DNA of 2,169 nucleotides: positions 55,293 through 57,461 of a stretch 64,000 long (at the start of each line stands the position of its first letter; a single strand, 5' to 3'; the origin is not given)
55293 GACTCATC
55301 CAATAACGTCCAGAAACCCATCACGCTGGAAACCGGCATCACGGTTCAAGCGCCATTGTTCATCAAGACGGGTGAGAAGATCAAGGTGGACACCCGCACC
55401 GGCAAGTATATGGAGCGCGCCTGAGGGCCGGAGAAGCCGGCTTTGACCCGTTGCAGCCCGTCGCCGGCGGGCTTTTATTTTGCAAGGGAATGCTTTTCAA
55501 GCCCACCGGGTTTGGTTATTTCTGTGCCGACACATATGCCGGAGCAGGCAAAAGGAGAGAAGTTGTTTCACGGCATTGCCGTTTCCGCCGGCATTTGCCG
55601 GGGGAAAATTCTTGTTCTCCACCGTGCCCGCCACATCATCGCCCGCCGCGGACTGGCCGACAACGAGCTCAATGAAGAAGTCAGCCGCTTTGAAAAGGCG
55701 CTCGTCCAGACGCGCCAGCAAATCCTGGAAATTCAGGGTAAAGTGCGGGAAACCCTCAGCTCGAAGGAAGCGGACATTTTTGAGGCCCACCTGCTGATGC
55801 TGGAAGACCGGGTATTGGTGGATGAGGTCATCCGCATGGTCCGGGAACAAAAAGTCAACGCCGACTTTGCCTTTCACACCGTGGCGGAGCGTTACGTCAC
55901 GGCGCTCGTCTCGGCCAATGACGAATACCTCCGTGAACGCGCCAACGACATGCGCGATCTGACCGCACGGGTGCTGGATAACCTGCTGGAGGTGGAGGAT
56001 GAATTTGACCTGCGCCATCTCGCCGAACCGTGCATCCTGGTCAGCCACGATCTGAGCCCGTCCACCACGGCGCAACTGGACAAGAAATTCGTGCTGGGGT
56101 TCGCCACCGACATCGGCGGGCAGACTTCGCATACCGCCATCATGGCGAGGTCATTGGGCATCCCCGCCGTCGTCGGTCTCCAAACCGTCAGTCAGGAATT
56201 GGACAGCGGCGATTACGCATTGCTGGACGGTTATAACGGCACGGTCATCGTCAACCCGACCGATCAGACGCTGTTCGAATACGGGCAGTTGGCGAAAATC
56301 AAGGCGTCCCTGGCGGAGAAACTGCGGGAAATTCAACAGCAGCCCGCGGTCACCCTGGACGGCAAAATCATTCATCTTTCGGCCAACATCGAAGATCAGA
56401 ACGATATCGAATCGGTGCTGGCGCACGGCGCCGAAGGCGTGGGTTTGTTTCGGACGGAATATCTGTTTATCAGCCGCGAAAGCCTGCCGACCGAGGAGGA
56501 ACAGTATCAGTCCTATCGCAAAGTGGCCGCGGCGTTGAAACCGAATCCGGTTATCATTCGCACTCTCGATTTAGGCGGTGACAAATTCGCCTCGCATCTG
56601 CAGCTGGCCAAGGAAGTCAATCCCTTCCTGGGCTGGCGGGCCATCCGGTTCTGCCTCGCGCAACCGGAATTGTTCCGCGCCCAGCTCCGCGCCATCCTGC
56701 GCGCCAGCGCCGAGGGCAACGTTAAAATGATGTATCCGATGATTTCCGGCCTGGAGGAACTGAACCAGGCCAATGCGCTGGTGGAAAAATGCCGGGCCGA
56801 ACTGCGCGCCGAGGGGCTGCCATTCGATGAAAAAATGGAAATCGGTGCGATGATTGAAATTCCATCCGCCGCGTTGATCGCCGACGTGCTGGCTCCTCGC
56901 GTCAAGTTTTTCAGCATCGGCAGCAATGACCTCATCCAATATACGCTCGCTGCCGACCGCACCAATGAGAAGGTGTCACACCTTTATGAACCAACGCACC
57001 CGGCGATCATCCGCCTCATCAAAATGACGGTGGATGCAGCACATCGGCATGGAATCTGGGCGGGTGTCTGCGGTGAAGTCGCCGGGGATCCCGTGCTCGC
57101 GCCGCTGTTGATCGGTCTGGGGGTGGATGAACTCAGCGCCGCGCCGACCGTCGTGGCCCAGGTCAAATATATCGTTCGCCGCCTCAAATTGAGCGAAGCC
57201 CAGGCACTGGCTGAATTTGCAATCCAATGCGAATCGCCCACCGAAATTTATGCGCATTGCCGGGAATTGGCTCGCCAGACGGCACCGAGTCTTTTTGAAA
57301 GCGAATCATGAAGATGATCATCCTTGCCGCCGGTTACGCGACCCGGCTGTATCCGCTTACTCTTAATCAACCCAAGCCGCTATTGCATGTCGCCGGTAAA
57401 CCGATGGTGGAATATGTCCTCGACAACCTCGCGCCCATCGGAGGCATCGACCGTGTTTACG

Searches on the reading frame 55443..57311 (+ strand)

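Call 38: search_protein_families(library=pfam, proteins=[window:55443-57311:+], max_evalue=0.0001)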
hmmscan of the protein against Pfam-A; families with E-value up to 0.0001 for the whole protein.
window:55443-57311:+ (622 aa): 3 families
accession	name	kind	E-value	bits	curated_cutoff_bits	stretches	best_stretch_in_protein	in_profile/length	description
PF02896.24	PEP-utilizers_C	-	1.1e-117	392.9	22.8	1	293-581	3-291/293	PEP-utilising enzyme, PEP-binding domain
PF05524.18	PEP-utilisers_N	-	8.8e-30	103.8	24.4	1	43-166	1-121/121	PEP-utilising enzyme, N-terminal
PF00391.29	PEP-utilizers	-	8.2e-24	83.4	23.1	1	194-266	2-72/72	PEP-utilising enzyme, mobile domain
